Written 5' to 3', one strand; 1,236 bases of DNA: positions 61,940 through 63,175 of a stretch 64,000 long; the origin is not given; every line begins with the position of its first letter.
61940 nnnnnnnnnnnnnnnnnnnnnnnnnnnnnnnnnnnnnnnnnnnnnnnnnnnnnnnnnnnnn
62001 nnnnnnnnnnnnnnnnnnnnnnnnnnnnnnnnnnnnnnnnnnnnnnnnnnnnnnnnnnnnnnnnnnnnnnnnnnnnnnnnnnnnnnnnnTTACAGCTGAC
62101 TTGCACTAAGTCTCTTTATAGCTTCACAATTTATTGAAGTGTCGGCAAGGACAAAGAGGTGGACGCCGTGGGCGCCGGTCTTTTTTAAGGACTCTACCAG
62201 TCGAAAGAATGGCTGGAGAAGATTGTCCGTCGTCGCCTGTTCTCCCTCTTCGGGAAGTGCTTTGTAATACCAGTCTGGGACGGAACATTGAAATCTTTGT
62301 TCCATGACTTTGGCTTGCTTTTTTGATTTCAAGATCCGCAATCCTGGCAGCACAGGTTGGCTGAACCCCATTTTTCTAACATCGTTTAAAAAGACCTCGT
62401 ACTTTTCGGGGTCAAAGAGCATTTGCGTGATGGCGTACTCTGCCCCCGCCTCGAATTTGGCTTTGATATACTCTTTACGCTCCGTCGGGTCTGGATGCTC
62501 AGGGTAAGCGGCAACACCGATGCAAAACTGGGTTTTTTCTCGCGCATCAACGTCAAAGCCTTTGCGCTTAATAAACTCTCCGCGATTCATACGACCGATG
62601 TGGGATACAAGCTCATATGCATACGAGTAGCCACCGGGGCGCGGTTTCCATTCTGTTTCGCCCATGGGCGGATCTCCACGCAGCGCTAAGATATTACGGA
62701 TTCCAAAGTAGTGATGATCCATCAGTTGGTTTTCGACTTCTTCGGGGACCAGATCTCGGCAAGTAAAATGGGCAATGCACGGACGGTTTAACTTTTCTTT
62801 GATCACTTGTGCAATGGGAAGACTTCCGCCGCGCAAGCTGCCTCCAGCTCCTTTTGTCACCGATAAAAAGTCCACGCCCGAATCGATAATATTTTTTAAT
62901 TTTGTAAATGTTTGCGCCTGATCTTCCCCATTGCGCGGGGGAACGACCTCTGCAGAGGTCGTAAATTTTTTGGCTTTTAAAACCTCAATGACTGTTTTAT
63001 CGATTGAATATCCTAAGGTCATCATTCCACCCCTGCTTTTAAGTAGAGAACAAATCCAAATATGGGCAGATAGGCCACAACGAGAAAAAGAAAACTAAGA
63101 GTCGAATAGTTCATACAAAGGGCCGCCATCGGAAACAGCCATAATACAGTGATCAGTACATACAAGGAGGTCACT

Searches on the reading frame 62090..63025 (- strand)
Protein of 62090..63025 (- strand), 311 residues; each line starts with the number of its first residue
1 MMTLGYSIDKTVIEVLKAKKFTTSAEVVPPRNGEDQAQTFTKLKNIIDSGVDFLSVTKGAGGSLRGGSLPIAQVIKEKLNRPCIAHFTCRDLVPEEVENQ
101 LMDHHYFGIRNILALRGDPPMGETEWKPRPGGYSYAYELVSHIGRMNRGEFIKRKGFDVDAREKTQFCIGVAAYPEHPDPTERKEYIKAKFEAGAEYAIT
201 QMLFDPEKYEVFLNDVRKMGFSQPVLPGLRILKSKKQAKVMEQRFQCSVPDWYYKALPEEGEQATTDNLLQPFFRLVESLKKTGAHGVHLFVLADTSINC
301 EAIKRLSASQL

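Call 90: find_encoding_contigs(protein=window:62090-63025:-, flank=10000)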
Protein window:62090-63025:- (311 aa): 2 contigs read that carry it; 2 places shown.
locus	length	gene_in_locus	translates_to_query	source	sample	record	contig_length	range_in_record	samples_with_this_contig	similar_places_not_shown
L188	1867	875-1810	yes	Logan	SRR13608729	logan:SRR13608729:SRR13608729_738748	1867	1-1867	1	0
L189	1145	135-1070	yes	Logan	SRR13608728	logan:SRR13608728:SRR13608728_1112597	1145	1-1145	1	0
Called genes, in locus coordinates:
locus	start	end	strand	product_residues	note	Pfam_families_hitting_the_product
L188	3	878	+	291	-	?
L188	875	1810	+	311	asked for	PF02219:MTHFR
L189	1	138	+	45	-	?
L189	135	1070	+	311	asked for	PF02219:MTHFR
